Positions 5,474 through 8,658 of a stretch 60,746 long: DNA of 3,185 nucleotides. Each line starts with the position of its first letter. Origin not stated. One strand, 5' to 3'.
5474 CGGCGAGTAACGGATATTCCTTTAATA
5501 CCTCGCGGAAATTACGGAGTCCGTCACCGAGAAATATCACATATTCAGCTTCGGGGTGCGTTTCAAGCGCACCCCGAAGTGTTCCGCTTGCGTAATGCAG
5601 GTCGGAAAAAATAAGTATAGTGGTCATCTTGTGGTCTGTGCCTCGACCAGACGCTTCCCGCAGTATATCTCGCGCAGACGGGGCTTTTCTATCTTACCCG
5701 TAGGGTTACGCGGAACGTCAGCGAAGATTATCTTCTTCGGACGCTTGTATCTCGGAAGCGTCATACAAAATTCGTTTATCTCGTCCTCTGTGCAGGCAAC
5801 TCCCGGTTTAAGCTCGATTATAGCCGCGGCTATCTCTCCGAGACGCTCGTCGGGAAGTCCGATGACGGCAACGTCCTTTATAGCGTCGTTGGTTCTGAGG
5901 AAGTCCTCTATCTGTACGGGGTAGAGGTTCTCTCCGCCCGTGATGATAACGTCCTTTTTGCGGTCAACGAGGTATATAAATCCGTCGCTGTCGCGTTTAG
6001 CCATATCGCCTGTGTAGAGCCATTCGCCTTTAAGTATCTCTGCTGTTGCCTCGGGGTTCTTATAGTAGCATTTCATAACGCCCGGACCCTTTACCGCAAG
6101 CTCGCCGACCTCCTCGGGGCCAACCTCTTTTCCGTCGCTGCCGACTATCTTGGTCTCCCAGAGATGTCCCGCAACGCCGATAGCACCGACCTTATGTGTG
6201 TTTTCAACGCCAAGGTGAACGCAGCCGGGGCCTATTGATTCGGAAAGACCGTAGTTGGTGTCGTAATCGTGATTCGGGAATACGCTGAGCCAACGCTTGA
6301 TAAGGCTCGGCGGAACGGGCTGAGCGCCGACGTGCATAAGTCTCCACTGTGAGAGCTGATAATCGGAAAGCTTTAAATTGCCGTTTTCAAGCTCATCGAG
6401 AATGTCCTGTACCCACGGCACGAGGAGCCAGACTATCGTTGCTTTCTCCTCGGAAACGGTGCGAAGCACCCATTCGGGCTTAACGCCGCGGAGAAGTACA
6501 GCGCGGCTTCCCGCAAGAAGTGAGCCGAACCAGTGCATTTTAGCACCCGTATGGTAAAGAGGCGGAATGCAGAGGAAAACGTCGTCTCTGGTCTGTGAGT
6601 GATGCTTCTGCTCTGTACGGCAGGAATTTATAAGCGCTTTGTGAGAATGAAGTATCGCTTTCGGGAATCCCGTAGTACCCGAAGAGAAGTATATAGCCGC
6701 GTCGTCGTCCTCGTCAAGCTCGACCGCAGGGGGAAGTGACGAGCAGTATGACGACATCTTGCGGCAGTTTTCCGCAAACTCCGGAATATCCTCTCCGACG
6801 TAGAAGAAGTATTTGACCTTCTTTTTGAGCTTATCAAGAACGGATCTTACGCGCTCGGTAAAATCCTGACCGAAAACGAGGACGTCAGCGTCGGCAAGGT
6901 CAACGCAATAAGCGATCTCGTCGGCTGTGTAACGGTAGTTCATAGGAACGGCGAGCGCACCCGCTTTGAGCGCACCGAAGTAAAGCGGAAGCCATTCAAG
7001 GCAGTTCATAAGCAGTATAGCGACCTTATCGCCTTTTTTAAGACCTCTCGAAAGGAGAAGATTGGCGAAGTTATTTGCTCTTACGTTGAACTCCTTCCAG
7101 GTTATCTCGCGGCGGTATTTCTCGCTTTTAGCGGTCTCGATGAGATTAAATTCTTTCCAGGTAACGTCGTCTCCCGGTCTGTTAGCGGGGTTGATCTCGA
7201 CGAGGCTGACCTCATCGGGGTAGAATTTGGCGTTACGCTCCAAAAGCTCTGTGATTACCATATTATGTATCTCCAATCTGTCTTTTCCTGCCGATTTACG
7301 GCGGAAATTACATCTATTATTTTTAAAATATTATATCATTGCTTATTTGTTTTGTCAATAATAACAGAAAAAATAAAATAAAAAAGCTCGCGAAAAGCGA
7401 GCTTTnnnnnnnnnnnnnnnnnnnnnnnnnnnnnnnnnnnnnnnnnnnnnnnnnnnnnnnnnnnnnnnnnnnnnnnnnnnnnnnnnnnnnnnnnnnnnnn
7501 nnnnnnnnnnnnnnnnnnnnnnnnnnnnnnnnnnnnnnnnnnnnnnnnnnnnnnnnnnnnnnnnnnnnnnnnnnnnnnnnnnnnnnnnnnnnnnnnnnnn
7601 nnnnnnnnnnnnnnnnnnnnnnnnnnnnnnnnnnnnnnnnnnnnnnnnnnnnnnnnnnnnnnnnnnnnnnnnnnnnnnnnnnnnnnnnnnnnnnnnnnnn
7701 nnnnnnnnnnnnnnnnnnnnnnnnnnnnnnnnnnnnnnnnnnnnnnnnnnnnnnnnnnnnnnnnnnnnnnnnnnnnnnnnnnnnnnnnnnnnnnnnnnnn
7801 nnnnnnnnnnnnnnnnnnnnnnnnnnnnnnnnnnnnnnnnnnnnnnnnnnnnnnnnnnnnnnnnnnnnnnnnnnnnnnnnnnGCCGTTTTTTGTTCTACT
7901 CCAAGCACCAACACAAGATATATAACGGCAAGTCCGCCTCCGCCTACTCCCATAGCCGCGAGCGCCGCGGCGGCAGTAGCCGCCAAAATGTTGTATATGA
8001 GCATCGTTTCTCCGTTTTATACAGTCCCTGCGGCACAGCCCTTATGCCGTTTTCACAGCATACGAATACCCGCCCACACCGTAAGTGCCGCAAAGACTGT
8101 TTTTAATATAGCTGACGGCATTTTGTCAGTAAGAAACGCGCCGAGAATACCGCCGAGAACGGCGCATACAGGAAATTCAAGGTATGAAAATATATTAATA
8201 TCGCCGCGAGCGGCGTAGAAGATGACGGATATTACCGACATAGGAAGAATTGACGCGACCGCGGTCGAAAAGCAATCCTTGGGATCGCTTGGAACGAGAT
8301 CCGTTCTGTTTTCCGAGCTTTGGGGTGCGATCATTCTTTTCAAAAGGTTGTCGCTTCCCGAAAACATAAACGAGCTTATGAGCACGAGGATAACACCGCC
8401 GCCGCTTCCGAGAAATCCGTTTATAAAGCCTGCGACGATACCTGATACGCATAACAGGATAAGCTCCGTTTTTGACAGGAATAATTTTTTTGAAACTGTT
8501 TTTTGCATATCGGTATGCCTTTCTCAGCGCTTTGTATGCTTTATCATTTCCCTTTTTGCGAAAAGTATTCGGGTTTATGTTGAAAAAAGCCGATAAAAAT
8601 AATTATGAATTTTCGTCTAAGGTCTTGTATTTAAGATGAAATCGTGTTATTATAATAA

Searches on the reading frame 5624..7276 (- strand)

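Call 68: search_protein_families(library=pfam, proteins=[window:5624-7276:-], max_evalue=0.001)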
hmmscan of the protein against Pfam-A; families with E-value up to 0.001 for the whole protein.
window:5624-7276:- (550 aa): 2 families
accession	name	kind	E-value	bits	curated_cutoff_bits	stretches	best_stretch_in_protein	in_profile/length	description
PF00501.34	AMP-binding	-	3.8e-76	256.8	29.9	1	54-405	18-384/384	AMP-binding enzyme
PF13193.12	AMP-binding_C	-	9.7e-13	49.3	24.5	1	455-528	1-76/76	AMP-binding enzyme C-terminal domain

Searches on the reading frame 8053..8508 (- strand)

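Call 68: search_protein_families(library=pfam, proteins=[window:8053-8508:-], max_evalue=0.001)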
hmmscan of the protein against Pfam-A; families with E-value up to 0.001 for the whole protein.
window:8053-8508:- (151 aa): 1 family
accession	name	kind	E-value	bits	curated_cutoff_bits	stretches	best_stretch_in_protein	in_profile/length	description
PF01925.25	TauE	-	1.3e-12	48.3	32.6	1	20-151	2-108/237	Sulfite exporter TauE/SafE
